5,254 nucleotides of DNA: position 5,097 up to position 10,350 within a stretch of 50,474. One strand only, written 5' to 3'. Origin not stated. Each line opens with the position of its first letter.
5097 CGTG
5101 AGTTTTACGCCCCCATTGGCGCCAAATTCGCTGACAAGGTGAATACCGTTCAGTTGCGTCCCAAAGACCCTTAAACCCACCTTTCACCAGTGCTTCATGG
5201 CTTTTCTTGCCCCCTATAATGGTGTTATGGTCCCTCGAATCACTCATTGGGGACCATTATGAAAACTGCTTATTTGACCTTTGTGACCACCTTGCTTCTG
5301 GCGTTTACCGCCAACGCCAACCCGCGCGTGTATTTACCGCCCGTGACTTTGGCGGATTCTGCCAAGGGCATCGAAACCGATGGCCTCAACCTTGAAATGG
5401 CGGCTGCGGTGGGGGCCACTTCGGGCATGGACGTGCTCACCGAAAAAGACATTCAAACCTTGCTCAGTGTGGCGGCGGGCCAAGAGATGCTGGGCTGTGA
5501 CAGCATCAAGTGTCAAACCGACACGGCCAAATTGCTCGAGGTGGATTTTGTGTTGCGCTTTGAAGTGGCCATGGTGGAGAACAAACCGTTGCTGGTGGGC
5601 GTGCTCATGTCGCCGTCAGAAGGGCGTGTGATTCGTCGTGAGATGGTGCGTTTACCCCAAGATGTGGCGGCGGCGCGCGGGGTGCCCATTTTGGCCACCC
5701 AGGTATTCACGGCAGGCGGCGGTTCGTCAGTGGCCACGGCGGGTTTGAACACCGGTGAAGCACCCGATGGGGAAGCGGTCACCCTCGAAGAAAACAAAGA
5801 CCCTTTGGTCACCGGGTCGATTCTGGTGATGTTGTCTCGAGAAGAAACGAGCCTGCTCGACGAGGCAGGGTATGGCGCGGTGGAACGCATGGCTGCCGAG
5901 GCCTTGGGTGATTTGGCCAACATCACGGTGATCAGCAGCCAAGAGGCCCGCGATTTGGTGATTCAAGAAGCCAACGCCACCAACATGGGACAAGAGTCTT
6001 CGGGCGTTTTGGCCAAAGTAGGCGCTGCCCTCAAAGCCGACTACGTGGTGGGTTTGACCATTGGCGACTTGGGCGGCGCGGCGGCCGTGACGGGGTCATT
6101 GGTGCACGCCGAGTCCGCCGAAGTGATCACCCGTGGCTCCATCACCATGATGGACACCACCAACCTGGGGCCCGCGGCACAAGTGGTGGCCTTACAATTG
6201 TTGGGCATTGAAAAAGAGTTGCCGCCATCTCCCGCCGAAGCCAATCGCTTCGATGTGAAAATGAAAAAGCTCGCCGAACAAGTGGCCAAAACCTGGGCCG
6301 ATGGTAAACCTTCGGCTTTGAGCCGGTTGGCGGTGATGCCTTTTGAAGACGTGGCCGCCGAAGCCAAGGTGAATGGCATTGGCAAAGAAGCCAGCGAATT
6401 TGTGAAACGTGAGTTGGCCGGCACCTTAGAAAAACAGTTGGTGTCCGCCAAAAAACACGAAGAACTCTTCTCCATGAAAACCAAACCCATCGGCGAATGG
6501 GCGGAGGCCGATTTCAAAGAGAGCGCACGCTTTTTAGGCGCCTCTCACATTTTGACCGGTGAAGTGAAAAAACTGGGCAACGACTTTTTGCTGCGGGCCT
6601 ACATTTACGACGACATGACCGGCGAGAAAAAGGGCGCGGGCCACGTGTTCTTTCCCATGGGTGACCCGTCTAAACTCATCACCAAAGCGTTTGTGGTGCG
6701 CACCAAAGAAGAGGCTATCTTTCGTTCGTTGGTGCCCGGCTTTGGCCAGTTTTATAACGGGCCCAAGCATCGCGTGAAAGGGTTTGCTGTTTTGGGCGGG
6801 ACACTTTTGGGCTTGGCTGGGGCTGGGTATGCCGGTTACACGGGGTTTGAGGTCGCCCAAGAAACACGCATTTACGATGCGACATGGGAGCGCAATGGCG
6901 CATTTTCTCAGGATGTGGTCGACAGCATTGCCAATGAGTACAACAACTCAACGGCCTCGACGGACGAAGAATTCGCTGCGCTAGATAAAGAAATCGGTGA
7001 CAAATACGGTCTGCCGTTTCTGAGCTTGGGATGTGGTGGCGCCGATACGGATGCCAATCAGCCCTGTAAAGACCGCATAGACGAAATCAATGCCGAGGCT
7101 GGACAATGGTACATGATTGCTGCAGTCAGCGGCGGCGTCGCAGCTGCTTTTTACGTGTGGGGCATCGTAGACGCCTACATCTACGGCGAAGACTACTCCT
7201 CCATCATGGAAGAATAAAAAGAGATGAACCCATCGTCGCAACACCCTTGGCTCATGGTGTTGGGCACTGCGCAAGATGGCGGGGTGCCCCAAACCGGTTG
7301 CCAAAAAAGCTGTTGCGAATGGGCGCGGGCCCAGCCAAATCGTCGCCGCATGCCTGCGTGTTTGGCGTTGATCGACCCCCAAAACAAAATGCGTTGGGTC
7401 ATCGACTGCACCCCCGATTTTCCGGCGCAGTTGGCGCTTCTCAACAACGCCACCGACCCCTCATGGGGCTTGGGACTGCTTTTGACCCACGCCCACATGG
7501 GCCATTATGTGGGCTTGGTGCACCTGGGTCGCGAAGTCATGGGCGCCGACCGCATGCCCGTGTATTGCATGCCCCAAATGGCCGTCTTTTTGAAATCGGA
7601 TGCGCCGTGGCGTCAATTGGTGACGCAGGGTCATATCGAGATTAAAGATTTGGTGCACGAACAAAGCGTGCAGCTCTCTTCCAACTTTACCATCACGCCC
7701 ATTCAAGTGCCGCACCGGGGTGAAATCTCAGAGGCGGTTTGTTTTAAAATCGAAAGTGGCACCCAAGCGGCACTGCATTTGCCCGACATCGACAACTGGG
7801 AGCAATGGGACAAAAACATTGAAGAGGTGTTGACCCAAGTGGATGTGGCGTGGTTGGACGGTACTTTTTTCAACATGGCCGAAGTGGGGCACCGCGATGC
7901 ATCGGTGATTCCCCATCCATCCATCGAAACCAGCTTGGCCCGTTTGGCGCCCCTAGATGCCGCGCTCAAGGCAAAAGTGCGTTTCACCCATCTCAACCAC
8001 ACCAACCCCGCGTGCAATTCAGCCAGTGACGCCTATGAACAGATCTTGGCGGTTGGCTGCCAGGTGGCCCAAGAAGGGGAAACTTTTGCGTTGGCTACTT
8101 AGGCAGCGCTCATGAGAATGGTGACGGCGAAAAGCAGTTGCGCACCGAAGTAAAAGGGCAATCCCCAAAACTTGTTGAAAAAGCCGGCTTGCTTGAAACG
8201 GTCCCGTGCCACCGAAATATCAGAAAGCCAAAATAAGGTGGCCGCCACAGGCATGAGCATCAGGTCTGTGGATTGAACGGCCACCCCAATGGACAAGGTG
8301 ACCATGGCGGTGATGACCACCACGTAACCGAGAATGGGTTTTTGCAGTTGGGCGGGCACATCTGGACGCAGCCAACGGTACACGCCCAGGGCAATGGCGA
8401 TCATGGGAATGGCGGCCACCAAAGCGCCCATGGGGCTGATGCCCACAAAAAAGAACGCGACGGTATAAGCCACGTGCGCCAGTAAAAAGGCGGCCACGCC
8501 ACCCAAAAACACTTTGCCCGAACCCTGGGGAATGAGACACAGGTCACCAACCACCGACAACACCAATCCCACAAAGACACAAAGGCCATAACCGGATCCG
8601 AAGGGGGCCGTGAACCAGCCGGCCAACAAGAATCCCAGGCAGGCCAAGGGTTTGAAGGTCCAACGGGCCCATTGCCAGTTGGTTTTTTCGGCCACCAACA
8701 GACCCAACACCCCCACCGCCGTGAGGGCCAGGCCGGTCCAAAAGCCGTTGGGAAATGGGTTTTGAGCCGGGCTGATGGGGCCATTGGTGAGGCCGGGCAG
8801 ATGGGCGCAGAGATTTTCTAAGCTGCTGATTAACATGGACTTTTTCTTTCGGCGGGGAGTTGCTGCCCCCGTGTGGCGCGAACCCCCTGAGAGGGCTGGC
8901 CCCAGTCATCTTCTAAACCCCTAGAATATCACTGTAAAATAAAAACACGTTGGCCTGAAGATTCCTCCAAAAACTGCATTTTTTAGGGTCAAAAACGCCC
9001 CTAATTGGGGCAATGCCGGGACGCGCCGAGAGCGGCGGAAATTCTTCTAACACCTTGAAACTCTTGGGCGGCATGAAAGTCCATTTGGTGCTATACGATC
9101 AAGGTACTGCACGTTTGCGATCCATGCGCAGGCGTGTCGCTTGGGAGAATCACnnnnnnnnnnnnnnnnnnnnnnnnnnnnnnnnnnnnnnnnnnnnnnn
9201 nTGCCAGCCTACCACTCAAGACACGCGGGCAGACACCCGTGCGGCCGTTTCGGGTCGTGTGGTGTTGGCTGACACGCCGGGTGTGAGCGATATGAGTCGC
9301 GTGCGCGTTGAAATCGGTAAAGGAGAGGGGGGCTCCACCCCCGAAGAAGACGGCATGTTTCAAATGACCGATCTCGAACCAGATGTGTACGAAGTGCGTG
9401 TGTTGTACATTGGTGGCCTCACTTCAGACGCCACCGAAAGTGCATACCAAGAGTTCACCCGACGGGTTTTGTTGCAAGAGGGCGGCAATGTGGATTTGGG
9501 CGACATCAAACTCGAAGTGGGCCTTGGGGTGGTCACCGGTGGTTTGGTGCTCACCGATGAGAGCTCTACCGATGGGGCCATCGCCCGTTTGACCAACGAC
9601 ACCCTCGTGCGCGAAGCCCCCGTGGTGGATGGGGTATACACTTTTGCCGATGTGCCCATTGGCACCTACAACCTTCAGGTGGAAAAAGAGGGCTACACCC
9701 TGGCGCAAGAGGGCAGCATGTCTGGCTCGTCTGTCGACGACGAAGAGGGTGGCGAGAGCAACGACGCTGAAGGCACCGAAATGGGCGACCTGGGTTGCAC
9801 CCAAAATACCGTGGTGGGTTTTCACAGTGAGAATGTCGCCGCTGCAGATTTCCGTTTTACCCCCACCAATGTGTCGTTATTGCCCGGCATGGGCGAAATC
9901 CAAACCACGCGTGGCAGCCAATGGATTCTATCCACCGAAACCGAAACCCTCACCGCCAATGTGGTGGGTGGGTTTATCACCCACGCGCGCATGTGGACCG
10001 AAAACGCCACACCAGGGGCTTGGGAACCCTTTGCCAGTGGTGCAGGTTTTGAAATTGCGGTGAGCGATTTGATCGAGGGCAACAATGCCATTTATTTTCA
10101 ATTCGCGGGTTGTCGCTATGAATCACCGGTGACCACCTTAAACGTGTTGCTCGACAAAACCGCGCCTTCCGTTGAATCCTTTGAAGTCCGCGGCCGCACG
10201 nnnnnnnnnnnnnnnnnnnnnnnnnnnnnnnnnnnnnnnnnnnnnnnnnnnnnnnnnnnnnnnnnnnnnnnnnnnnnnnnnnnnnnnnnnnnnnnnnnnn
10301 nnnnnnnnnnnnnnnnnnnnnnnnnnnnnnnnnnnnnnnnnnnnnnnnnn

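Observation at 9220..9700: Conserved N-terminal head shared by both giants (also at 21930..22420)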

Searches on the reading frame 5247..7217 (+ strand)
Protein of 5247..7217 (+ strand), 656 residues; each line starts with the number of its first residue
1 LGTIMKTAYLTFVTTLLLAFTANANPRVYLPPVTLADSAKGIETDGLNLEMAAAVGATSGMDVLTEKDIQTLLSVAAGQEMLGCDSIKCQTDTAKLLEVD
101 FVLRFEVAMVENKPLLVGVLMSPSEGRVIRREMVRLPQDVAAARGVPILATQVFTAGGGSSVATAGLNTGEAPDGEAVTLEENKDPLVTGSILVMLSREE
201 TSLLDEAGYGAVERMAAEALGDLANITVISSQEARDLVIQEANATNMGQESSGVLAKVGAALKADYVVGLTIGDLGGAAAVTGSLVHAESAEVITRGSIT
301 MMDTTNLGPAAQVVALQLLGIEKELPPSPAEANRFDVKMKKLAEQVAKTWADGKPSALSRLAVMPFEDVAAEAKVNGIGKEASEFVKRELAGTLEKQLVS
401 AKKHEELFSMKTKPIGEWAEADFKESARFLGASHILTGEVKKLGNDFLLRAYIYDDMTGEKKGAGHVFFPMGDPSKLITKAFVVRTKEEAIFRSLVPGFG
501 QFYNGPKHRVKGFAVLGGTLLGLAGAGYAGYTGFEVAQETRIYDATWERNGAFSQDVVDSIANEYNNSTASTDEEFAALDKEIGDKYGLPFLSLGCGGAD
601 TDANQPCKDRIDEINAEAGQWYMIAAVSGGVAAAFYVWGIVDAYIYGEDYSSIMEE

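Call 14: search_protein_families(library=pfam, proteins=[window:5247-7217:+], max_evalue=0.001)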
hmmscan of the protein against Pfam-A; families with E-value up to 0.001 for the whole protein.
window:5247-7217:+ (656 aa): 0 families

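Call 61: search_protein_families(library=pfam, proteins=[window:5247-7217:+], max_evalue=5)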
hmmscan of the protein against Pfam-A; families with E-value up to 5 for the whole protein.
window:5247-7217:+ (656 aa): 1 family
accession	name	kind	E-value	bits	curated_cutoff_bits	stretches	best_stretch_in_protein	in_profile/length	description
PF18935.5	DUF5683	-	0.0082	16.6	26.7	1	487-538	5-57/151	Family of unknown function (DUF5683)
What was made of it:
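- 5259..7217 (+): Syntenic 652-aa uncharacterised protein, a possible accessory factor. It has a signal peptide, two or three alpha/beta modules, and a C-terminal DUF5683-like hydrophobic region with the motif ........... Weak DUF5683 hit (call 61).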

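Call 64: search_solved_structures(query=window:5247-7214:+, max_evalue=10)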
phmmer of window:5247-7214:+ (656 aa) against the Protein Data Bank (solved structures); distinct sequences matched with E-value up to 10: 5.
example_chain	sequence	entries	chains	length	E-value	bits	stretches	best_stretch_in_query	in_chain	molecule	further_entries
7mmx_A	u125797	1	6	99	0.26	12.9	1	214-291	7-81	Propanediol utilization protein PduA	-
2cbo_A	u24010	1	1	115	1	10.9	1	516-564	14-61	NEOCARZINOSTATIN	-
4jw3_A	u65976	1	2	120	1.2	10.8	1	516-564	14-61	Neocarzinostatin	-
8kei_B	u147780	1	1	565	1.8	10.1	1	342-424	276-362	Cytochrome b-245 heavy chain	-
8gz3_B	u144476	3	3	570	1.9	10.1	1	342-424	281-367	Cytochrome b-245 heavy chain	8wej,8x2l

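Call 65: find_homologous_proteins(query=window:5247-7214:+, max_evalue=0.00001)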
Query window:5247-7214:+ (656 aa): 3 proteins with E <= 0.00001 among 8000 candidates.
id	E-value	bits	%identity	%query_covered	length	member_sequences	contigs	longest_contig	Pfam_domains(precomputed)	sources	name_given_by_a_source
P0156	0.0e+0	1423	100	99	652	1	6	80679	-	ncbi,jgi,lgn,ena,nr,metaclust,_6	ncbi:MAG: hypothetical protein CMH56_05385 [Myxococcales bacterium]|nr:hypothetical protein [Myxococ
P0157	0.0e+0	1016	70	99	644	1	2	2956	-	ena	-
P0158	1.6e-232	791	69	81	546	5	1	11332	-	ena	-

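Call 68: find_encoding_contigs(protein=P0156, flank=10000, max_places=6)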
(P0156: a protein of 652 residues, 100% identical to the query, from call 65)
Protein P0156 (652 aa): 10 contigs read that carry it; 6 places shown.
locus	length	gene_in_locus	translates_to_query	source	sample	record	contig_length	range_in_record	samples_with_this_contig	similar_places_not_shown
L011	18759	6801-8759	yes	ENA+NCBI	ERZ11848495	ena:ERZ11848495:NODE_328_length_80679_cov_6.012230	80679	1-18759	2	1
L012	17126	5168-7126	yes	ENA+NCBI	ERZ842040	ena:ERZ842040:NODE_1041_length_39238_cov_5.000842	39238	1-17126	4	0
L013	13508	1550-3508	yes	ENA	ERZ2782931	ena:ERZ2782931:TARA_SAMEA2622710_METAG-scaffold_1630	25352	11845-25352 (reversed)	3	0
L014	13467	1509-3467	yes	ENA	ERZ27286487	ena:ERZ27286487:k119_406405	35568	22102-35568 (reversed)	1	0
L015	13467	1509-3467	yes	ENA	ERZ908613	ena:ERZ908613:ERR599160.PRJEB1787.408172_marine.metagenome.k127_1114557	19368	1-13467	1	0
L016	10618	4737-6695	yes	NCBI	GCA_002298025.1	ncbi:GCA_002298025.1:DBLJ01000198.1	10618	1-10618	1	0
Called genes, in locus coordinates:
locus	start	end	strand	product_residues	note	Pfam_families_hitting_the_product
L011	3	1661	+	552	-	?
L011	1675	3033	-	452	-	PF01554:MatE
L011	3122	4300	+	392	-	PF03403:PAF-AH_p_II (weak), PF07224:Chlorophyllase, PF00561:Abhydrolase_1 (faint), PF12146:Hydrolase_4 (faint)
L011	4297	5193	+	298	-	PF00892:EamA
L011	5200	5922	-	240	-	PF13472:Lipase_GDSL_2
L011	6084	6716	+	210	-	PF01553:Acyltransferase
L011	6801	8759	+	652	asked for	-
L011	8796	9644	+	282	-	PF12706:Lactamase_B_2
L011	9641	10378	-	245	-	PF07947:YhhN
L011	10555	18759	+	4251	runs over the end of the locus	PF13620:CarboxypepD_reg (faint), PF13715:CarbopepD_reg_2 (faint), PF19077:Big_13 (faint), PF12245:Big_3_2 (faint), PF00041:fn3 (weak)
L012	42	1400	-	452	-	PF01554:MatE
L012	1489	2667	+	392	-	PF03403:PAF-AH_p_II (weak), PF07224:Chlorophyllase, PF00561:Abhydrolase_1 (faint), PF12146:Hydrolase_4 (faint)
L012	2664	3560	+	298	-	PF00892:EamA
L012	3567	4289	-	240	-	PF13472:Lipase_GDSL_2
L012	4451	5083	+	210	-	PF01553:Acyltransferase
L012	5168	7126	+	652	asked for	-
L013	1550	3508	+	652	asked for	-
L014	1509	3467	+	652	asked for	-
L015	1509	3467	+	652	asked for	-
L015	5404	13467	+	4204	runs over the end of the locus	PF13620:CarboxypepD_reg (faint), PF13715:CarbopepD_reg_2 (faint), PF19077:Big_13 (faint), PF12245:Big_3_2 (faint), PF00041:fn3 (weak)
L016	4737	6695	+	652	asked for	-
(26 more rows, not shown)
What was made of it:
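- Checked: One public gene call gives A as 4204 aa, which equals the M48 start (call 68).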

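Call 69: find_encoding_contigs(protein=P0158, flank=10000, max_places=2)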
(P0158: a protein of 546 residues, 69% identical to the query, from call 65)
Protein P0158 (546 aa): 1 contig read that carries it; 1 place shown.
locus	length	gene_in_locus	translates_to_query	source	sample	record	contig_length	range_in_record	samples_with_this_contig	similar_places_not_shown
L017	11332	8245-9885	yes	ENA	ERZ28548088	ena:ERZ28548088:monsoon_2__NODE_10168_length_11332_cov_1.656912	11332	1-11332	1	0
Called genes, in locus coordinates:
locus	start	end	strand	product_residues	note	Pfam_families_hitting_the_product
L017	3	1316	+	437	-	?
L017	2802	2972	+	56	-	-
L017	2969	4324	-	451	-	PF01554:MatE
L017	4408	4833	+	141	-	-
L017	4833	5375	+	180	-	PF00561:Abhydrolase_1 (faint), PF03403:PAF-AH_p_II (faint), PF12146:Hydrolase_4 (faint)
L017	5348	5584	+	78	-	-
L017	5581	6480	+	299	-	PF00892:EamA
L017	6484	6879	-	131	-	-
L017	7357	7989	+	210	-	PF01553:Acyltransferase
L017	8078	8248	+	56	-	-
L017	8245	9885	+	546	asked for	-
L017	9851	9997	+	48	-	-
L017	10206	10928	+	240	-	PF13620:CarboxypepD_reg (faint), PF13715:CarbopepD_reg_2 (faint), PF09430:EMC7_beta-sandw (faint)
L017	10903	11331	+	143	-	?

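Call 72: predict_structure(alignment_id=A5)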
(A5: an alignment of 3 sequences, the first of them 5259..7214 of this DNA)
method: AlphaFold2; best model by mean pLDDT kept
length: 652 residues; sequences in the alignment: 3
mean_pLDDT: 31.2   pTM: 0.23
mean pLDDT of the five models: 31.2, 30.1, 29.5, 29.3, 26.8
residues with pLDDT >= 90: 0; 70-90: 0; 50-70: 16; < 50: 636
segments of 3 or more residues with pLDDT < 50: 1-555, 567-570, 583-652
pLDDT, mean of each block of 10 residues (from residue 1): 31 25 21 25 30 27 32 30 27 37 39 37 36 29 28 24 25 23 27 30 36 35 37 40 34 32 27 20 20 20 25 25 24 28 28 34 37 38 34 32 35 40 34 25 30 29 30 26 32 28 25 29 29 33 30 49 54 51 38 32 37 31 28 34 31 31
secondary structure, 60 per line:
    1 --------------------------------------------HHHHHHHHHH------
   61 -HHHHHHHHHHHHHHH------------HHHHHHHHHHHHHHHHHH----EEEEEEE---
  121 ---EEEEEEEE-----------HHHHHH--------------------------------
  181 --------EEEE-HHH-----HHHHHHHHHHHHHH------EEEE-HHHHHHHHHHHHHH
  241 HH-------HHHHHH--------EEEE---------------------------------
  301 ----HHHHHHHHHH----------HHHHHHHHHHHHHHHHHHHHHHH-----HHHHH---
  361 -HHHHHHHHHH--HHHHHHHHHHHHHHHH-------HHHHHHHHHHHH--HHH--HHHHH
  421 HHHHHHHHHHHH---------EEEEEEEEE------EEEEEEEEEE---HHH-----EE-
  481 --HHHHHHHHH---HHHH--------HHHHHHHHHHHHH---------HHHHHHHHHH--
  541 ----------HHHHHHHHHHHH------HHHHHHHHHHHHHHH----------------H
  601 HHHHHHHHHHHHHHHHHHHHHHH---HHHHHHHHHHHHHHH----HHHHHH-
elements in order: H45-54 H62-76 H89-106 E111-117 E124-131 H143-148 E189-192 H202-215 E222-225 H227-242 H250-255 E264-267 H305-314 H325-347 H353-357 H362-371 H374-389 H397-408 H416-432 E442-450 E457-466 H483-491 H495-498 H507-519 H529-538 H551-562 H569-583 H600-623 H627-641 H646-651
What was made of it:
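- Tried and rejected: AF2 model of the 652-aa syntenic protein: failed (pLDDT 31, call 72), so no fold search was done.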

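Call 88: search_solved_structures(query=A6, max_evalue=10)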
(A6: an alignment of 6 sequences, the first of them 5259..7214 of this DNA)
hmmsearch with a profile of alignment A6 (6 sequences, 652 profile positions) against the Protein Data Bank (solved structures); distinct sequences matched with E-value up to 10: 3.
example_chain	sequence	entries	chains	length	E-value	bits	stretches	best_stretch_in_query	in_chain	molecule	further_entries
5c00_A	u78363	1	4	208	0.5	12.1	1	406-440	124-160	MdbA protein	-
6vm5_A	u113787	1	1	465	0.89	11.3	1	218-270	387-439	SAVED domain-containing protein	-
3puk_A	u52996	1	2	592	1.2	10.8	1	322-369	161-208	Syntaxin-binding protein 3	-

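Call 89: search_protein_families(library=ncbifam, proteins=[window:5259-7214:+], max_evalue=1)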
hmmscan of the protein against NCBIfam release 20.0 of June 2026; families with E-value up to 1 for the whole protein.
window:5259-7214:+ (652 aa): 1 family
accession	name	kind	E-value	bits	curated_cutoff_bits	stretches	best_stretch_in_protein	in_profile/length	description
NF003301.0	PRK04301.1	equivalog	0.12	11.6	259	1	195-244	16-65/316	DNA repair and recombination protein RadA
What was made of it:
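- Tried and rejected: It has no PDB or NCBIfam sequence match (calls 64, 88, 89).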

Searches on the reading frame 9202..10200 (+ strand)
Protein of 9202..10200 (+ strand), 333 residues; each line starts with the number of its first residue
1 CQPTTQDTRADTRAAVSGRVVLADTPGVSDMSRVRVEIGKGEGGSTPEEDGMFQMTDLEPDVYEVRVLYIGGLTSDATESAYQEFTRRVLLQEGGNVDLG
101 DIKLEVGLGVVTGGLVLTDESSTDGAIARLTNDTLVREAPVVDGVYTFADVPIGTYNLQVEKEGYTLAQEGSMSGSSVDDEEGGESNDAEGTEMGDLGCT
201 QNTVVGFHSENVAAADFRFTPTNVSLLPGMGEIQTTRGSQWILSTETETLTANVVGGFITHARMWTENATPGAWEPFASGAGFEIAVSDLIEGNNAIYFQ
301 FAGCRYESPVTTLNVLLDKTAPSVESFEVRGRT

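Call 74: search_protein_families(library=pfam, proteins=[window:9202-10200:+], max_evalue=0.1)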
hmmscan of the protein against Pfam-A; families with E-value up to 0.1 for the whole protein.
window:9202-10200:+ (333 aa): 6 families
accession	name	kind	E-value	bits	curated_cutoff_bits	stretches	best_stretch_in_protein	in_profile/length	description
PF13620.12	CarboxypepD_reg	-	1.7e-09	38.4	32.3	2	143-169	37-63/82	Carboxypeptidase regulatory-like domain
PF13715.12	CarbopepD_reg_2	-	1.9e-05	25.1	32.2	1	17-81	2-64/88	CarboxypepD_reg-like domain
PF09430.16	EMC7_beta-sandw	-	4.8e-05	24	26.6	1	137-167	22-52/122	ER membrane protein complex subunit 7, beta-sandwich domain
PF17210.9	SdrD_B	-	0.00078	20.1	29.7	0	142-184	46-89/112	SdrD B-like domain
PF08308.17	PEGA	-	0.0098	16.2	20.8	1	148-166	29-47/71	PEGA domain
PF17802.7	SpaA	-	0.072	13.7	23.1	0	143-168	41-68/91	Prealbumin-like fold domain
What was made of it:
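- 9526..9780 (+): A: second CarboxypepD_reg-like domain, poorly conserved against B (approximate bounds). Second PF13620 stretch at mature residues 143-169 (call 74).
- Checked: The claim that a second CarbD-like domain follows is confirmed: Pfam finds two PF13620 stretches in each N-terminus (call 74).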
